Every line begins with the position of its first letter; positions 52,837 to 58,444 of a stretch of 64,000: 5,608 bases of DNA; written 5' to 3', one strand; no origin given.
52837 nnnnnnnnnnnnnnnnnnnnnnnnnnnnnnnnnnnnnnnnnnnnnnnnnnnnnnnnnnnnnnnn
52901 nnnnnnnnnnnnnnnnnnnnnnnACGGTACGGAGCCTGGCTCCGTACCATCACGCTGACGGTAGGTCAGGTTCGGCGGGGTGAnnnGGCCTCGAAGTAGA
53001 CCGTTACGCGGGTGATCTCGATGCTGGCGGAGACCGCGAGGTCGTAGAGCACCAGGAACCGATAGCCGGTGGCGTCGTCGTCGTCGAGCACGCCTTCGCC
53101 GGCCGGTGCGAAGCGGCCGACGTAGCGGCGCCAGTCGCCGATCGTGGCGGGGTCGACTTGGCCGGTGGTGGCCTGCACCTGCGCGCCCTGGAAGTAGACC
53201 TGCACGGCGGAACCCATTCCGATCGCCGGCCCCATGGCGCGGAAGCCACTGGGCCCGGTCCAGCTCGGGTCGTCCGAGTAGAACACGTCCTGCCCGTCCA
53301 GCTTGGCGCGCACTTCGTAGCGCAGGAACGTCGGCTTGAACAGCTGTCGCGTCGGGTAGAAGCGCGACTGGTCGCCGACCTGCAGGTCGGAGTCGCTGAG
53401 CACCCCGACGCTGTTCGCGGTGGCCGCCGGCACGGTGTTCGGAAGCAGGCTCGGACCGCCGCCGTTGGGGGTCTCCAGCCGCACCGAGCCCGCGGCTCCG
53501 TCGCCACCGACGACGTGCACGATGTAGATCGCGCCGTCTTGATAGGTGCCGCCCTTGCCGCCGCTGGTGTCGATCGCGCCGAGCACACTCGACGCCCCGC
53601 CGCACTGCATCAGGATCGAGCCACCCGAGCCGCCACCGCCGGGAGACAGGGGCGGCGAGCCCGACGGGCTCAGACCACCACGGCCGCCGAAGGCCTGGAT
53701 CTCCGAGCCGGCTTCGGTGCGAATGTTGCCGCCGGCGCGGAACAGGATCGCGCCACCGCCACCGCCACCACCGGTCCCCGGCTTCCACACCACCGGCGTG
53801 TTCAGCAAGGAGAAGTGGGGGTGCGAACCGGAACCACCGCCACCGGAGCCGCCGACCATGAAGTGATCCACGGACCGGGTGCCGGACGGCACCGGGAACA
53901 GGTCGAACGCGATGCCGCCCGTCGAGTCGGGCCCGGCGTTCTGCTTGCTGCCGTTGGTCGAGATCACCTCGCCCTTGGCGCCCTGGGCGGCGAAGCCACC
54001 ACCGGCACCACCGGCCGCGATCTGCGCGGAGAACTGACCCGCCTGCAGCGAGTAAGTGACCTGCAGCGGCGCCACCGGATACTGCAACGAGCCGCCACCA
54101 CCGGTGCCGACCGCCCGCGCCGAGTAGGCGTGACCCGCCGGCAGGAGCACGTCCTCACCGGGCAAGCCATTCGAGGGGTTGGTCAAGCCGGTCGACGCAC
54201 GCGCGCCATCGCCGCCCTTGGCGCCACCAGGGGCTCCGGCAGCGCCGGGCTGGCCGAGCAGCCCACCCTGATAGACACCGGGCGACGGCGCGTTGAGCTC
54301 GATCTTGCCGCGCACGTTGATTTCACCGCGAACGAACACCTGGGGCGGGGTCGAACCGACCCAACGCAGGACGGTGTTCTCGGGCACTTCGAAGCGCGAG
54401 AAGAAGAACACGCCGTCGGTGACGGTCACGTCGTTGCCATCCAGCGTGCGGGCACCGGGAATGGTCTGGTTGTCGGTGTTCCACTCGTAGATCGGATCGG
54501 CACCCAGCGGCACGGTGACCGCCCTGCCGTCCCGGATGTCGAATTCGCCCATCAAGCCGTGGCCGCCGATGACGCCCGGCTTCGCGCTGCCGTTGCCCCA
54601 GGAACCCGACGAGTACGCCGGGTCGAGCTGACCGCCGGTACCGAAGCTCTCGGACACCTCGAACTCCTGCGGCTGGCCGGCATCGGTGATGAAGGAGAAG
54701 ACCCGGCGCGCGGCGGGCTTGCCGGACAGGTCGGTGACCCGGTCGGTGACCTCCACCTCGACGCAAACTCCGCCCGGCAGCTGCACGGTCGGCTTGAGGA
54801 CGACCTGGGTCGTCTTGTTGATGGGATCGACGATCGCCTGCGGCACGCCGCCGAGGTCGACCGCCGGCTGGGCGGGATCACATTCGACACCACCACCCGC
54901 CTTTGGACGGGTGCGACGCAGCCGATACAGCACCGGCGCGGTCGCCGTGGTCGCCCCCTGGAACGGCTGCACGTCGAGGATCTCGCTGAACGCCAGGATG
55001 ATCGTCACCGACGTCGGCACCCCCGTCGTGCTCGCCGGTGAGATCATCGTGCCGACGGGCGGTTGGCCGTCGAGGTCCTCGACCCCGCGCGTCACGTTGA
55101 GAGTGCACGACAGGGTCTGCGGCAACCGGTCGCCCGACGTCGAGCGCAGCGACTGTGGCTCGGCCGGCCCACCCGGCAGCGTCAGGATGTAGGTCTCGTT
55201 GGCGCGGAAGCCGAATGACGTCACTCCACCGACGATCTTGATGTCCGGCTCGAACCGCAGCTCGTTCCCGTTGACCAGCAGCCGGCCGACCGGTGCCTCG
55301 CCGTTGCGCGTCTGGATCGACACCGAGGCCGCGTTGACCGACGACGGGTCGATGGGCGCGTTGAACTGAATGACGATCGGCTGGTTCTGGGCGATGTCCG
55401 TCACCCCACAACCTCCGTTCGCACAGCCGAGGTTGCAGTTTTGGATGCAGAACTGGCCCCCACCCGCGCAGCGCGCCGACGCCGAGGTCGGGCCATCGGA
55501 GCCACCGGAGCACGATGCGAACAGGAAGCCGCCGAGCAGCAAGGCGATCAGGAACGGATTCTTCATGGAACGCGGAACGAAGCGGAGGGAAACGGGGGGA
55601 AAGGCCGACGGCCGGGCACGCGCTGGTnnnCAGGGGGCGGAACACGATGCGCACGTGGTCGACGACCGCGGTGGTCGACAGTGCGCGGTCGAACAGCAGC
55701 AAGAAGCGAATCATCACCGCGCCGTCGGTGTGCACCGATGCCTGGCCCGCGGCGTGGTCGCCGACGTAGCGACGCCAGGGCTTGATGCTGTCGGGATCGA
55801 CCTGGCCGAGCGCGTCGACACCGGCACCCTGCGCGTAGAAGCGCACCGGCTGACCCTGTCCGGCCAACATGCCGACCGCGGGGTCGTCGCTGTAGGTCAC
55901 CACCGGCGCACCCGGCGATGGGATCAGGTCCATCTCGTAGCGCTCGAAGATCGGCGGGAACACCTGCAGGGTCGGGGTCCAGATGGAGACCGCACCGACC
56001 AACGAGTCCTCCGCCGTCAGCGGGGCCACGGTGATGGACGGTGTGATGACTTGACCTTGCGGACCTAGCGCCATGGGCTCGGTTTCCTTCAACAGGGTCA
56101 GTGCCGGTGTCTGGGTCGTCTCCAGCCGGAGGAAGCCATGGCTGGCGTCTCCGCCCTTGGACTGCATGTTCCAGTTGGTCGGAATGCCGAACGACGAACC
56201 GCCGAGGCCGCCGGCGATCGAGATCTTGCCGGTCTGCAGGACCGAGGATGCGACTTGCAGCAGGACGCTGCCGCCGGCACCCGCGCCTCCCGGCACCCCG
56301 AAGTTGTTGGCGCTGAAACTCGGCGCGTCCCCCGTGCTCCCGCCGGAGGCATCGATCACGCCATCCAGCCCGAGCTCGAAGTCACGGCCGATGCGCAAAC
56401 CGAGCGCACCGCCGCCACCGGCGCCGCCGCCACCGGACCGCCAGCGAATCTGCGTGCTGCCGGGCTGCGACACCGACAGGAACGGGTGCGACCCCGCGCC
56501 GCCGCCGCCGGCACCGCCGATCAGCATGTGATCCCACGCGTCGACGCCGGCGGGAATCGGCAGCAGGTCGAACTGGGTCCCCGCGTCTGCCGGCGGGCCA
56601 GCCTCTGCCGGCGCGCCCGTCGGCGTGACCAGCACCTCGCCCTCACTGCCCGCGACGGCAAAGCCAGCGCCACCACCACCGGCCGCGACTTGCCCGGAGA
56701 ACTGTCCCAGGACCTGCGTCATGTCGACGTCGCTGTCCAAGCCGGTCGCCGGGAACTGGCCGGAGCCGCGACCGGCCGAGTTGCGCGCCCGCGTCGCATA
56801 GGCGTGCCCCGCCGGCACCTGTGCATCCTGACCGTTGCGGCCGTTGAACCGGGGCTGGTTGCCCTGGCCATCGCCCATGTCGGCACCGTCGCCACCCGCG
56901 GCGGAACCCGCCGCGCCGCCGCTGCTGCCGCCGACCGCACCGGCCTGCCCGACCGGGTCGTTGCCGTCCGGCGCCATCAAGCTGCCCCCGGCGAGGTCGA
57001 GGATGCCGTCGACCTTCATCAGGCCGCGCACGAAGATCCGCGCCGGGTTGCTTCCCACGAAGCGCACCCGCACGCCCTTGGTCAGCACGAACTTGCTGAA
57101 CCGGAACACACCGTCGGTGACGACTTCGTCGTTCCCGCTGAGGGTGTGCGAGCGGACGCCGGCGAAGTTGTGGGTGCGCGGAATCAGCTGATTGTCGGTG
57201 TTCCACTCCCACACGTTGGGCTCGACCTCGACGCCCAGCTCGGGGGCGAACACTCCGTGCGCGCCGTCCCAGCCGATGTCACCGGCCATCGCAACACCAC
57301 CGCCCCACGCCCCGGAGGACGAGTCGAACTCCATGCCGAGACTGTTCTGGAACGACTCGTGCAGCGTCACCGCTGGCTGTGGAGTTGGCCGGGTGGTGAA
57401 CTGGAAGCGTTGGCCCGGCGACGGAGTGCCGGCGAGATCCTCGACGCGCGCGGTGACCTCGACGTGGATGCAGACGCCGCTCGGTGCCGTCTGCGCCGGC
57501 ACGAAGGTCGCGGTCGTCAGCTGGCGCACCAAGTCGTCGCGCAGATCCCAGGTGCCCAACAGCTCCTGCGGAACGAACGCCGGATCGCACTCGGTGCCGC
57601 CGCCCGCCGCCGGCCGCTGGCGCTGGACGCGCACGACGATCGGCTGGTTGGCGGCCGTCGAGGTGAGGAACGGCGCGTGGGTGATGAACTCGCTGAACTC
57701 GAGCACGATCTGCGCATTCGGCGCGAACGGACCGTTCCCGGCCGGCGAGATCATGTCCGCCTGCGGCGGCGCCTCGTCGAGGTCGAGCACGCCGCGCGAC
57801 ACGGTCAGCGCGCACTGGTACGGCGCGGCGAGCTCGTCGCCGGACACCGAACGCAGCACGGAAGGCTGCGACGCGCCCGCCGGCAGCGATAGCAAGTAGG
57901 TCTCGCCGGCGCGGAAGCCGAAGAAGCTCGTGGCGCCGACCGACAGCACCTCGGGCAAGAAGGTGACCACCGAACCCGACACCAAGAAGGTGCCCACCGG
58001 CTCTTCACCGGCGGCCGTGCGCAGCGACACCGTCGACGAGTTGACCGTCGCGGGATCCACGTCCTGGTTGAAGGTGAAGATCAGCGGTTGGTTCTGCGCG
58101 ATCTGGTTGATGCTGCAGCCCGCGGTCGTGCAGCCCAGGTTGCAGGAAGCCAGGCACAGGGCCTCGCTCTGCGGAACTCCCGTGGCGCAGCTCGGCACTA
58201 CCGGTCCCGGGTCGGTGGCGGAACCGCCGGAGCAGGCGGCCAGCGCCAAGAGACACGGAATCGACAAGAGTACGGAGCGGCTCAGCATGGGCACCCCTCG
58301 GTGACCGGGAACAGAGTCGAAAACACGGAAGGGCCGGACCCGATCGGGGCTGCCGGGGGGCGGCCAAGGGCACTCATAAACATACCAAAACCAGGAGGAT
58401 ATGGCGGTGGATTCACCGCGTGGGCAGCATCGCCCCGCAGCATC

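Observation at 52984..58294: Tandem pair of paralogous ~870-aa Gly-rich lipoproteins with a Cys-cluster, Ig-like domain and conserved C-terminal domain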

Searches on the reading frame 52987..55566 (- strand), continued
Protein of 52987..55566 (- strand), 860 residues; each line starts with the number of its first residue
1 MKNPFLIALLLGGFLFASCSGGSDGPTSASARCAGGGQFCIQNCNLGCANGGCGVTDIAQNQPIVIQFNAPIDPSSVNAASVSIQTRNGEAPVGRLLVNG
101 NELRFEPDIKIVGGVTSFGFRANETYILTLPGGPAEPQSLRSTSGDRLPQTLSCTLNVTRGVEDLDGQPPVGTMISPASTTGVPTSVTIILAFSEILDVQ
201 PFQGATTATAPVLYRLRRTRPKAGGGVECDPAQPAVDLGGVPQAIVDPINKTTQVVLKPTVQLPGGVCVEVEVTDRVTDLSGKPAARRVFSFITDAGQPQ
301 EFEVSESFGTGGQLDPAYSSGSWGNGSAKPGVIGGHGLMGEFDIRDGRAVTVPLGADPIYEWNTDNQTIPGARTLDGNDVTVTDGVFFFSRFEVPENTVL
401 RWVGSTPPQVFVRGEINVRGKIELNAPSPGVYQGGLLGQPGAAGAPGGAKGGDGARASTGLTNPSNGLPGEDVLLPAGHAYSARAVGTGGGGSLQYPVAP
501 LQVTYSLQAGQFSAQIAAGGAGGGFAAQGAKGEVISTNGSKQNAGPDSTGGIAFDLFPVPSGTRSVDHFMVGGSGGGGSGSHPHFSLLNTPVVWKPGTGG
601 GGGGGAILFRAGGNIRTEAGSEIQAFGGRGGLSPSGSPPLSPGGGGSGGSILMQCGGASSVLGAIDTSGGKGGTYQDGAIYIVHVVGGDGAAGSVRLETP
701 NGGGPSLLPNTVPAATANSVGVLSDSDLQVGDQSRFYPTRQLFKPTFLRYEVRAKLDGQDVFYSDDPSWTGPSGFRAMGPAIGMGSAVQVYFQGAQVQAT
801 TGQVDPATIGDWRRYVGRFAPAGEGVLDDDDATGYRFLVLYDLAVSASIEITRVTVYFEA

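Call 39: fold_search(model_id=the predicted structure, library=pdb)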
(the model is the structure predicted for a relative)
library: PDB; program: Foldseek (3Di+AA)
matches with E <= 10: 1689; with E <= 0.001: 36
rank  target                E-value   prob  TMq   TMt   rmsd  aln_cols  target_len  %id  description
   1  4qr7                  1.2e-06  1.00  0.10  0.24  16.6       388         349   12  Structure and specificity of L-D-Transpeptidase from Mycobacterium tuberculosis and antibiotic resistance: Calcium bindi (released 2015-07-29)
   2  8aho_B                2.3e-06  1.00  0.10  0.22  17.3       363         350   12  Crystal structure of the transpeptidase LdtMt2 from Mycobacterium tuberculosis in complex with cyanamide analogue 31 (released 2023-08-02)
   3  5d7h_B                2.4e-06  1.00  0.11  0.22  17.5       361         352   12  X-RAY CRYSTAL STRUCTURE OF L,D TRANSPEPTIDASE 2 FROM MYCOBACTERIUM TUBERCULOSIS (released 2016-09-28)
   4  5du7_A                2.6e-06  1.00  0.10  0.23  14.6       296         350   14  Crystal structure of ldtMt2 at 1.79 Angstrom resolution (released 2016-09-28)
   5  5uwv_C                2.8e-06  1.00  0.11  0.23  17.4       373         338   10  Crystal structure of Mycobacterium abscessus L,D-transpeptidase 2 (released 2017-08-16)
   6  8a1l_A                2.8e-06  1.00  0.10  0.22  16.6       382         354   12  Crystal structure of the transpeptidase LdtMt2 from Mycobacterium tuberculosis in complex with alpha-chloro ketone 2 (released 2023-06-14)
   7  5uwv_F                3.1e-06  1.00  0.11  0.23  16.0       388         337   11  Crystal structure of Mycobacterium abscessus L,D-transpeptidase 2 (released 2017-08-16)
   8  5du7_C                3.3e-06  1.00  0.11  0.23  14.6       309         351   12  Crystal structure of ldtMt2 at 1.79 Angstrom resolution (released 2016-09-28)
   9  5d7h_A                3.7e-06  1.00  0.10  0.22  16.7       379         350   13  X-RAY CRYSTAL STRUCTURE OF L,D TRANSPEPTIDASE 2 FROM MYCOBACTERIUM TUBERCULOSIS (released 2016-09-28)
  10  5dcc_A                6.2e-06  1.00  0.10  0.22  16.6       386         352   12  X-RAY CRYSTAL STRUCTURE OF a TEBIPENEM ADDUCT OF L,D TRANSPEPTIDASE 2 FROM MYCOBACTERIUM TUBERCULOSIS (released 2016-09-28)
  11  8a1m_A                6.2e-06  1.00  0.10  0.22  16.6       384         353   13  Crystal structure of the transpeptidase LdtMt2 from Mycobacterium tuberculosis in complex with maleimide analogue 4 (released 2023-06-14)
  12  4hu2                  6.9e-06  1.00  0.11  0.35  12.3       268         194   13  Crystal structure of LdtMt2, a L,D-transpeptidase from Mycobacterium tuberculosis: domain A and B (released 2012-12-12)
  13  4qrb                  6.9e-06  1.00  0.11  0.22  17.0       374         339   12  Structure and specificity of L-D-Transpeptidase from Mycobacterium tuberculosis and antibiotic resistance: Calcium bindi (released 2015-12-23)
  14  6d5a                  7.6e-06  1.00  0.11  0.22  17.6       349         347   11  Crystal structure of L,D-transpeptidase 5 from Mycobacterium tuberculosis in apo form (released 2019-02-27)
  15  8aho_A                8.5e-06  1.00  0.10  0.23  17.6       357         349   12  Crystal structure of the transpeptidase LdtMt2 from Mycobacterium tuberculosis in complex with cyanamide analogue 31 (released 2023-08-02)
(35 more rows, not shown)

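Call 40: search_solved_structures(query=A1, max_evalue=10, show_alignments=3)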
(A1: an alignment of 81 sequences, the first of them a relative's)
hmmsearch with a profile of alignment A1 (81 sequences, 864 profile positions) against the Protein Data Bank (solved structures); distinct sequences matched with E-value up to 10: 5.
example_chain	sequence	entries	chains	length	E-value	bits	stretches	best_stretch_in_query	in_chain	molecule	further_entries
2l9y_A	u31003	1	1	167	0.18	13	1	584-661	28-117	CVNH-LysM lectin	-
8fvh_N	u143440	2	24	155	0.26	12.5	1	515-574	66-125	E217 head-to-tail connector protein gp27 | gp28 Head-to-tail protein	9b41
5z38_F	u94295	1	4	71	0.38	11.9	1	606-643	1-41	wild type CsrA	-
9uan_B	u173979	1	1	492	1.5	10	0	576-604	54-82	miniGq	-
5xr1_A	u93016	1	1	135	2.5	9.2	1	588-622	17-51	C-terminal peptide of Integrin beta-2,Filamin-A IG21 domain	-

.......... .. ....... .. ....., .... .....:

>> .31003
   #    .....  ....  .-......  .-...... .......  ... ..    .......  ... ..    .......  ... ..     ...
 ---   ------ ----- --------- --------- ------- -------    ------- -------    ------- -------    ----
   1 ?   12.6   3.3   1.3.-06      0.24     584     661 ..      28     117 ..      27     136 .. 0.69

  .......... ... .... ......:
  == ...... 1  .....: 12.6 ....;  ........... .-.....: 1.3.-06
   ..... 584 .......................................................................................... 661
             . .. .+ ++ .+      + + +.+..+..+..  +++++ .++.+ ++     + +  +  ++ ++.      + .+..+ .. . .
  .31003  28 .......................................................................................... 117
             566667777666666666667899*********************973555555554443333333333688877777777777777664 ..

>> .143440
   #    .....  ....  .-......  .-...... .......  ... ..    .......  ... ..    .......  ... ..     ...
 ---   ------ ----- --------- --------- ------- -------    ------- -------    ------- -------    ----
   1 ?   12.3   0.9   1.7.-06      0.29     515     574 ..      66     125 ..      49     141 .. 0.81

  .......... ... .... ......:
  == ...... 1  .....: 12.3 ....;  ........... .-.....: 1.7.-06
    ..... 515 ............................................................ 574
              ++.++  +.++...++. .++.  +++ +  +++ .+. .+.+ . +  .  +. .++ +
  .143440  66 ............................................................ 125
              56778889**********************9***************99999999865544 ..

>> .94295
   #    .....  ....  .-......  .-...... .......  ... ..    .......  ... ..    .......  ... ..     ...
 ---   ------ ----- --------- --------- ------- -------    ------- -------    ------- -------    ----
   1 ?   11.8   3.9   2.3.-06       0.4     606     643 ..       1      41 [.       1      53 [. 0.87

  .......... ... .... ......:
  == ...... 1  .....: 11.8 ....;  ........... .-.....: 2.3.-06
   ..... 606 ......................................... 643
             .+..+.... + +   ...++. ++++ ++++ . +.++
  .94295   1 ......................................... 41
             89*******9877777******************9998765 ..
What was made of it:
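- On ALK/LTK-type glycine-rich domain (PF12810) and other polyglycine-II bundles: A family profile against all PDB sequences gives a best E of 0.18, to unrelated chains (call 40).
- Closest known: Glycine-rich polyglycine-II domains. Different: No sequence match to any PDB chain with a family profile, even at E up to 10 (call 40).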

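Call 41: list_cluster_members(proteins=[P0001, P0038, P0071])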
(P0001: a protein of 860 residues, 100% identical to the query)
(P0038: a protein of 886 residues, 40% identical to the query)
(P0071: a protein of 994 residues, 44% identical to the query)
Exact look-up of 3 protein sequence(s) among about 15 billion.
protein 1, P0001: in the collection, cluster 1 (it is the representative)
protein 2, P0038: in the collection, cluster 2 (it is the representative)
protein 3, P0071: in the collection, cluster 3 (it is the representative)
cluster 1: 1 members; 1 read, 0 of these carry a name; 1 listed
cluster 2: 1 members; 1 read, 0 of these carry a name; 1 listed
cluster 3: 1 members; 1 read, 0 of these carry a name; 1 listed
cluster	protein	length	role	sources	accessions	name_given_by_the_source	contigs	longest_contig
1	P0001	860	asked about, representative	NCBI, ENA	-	-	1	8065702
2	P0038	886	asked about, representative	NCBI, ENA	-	-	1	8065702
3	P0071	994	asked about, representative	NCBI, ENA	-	-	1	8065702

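Call 65: find_encoding_contigs(protein=P0084, flank=10000, max_places=2)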
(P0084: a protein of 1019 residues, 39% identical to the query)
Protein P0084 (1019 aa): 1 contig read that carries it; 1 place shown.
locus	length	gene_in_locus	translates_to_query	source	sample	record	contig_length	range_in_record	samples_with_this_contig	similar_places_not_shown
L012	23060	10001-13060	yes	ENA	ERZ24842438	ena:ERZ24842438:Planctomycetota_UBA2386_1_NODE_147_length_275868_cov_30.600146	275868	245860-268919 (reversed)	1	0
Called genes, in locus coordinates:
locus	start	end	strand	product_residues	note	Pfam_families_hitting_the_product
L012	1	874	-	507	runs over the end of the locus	PF23727:Beta-prop_FAM234A_B (faint), PF01839:FG-GAP (faint), PF13517:FG-GAP_3 (weak)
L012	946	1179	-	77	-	-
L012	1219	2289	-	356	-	-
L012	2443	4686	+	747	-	PF00676:E1_dh, PF02779:Transket_pyr, PF02780:Transketolase_C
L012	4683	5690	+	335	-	-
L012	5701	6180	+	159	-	PF04073:tRNA_edit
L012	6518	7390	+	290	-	PF12849:PBP_like_2, PF13531:SBP_bac_11, PF12727:PBP_like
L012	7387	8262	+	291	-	PF00528:BPD_transp_1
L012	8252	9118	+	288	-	PF00528:BPD_transp_1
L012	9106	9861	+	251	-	PF00005:ABC_tran, PF02463:SMC_N (faint), PF13304:AAA_21 (weak)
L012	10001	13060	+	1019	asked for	PF01344:Kelch_1 (faint), PF13418:Beta-prop_TYW4 (weak), PF13415:Beta-prop_FBX42, PF24681:Kelch_KLHDC2_KLHL20_DRC7, PF24981:Beta-prop_ATRN-LZTR1, PF24681:Kelch_KLHDC2_KLHL20_DRC7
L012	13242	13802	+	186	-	PF08281:Sigma70_r4_2, PF04545:Sigma70_r4 (weak)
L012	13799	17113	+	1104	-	PF00069:Pkinase, PF07714:PK_Tyr_Ser-Thr, PF24807:WD40_CDC20-Fz, PF24817:WD40_WDHD1_1st, PF25174:Beta-prop_THOC3, PF25174:Beta-prop_THOC3, PF23381:Beta-prop_IFT122_1st, PF24814:WD40_Prp19, +18 more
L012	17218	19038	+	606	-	-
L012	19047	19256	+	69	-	-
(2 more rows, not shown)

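Call 70: search_protein_families(library=phrogs, proteins=[window:52987-55566:-, P0071], max_evalue=1)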
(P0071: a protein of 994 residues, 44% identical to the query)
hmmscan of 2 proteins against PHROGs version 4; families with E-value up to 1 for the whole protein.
window:52987-55566:- (860 aa): 0 families

P0071 (994 aa): 3 families
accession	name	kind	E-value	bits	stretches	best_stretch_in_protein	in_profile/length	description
phrog_12615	-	unknown function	0.032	14.4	0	148-237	50-142/290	-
phrog_18395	-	unknown function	0.037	14.1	0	60-77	75-92/348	-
phrog_14288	-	unknown function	0.55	11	0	838-855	38-55/59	-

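Call 75: find_encoding_contigs(protein=P0038, flank=2000, max_places=2)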
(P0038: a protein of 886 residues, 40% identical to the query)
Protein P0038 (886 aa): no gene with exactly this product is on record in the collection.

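Call 76: find_encoding_contigs(protein=P0071, flank=10000, max_places=2)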
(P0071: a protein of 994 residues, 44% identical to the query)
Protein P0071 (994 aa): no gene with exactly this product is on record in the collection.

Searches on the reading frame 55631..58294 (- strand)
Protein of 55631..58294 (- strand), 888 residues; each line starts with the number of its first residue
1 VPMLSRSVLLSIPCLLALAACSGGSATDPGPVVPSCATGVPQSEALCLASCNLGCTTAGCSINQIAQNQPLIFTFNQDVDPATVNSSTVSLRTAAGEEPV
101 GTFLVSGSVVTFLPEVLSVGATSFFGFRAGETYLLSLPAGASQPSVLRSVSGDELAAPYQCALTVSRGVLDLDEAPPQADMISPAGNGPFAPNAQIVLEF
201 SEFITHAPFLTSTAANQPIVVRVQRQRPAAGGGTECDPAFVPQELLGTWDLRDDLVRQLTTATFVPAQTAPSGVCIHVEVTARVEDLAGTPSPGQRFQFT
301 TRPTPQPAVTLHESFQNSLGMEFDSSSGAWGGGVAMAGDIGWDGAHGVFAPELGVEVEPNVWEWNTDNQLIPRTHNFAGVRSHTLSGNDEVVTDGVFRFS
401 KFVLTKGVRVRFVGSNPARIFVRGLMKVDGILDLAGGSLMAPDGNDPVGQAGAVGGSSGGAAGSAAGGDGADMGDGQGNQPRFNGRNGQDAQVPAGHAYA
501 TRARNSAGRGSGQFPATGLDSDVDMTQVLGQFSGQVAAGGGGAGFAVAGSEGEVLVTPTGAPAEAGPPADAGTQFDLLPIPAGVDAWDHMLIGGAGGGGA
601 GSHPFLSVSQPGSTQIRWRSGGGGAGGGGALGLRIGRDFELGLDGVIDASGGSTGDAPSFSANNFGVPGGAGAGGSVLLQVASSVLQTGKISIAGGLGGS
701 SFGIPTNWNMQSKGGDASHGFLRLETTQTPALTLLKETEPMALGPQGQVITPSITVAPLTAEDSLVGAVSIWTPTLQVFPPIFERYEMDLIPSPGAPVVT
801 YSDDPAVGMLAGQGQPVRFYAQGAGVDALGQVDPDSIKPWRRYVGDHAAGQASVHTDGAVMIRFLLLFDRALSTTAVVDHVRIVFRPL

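Call 4: search_protein_families(library=pfam, proteins=[window:55631-58294:-], max_evalue=1)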
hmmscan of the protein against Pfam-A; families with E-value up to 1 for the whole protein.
window:55631-58294:- (888 aa): 1 family
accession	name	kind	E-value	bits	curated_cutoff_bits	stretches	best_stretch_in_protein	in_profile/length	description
PF13205.12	Big_5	-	5e-10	40.5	23.6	2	65-140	19-86/105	Bacterial Ig-like domain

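Call 5: search_protein_families(library=ncbifam, proteins=[window:55631-58294:-], max_evalue=1)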
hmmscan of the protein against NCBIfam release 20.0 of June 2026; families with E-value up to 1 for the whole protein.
window:55631-58294:- (888 aa): 0 families

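Call 70: search_protein_families(library=phrogs, proteins=[window:55631-58288:-], max_evalue=1)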
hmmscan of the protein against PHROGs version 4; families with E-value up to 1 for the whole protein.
window:55631-58288:- (886 aa): 1 family
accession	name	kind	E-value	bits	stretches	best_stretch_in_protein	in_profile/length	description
phrog_13336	-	unknown function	0.014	15.7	1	591-712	207-325/339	-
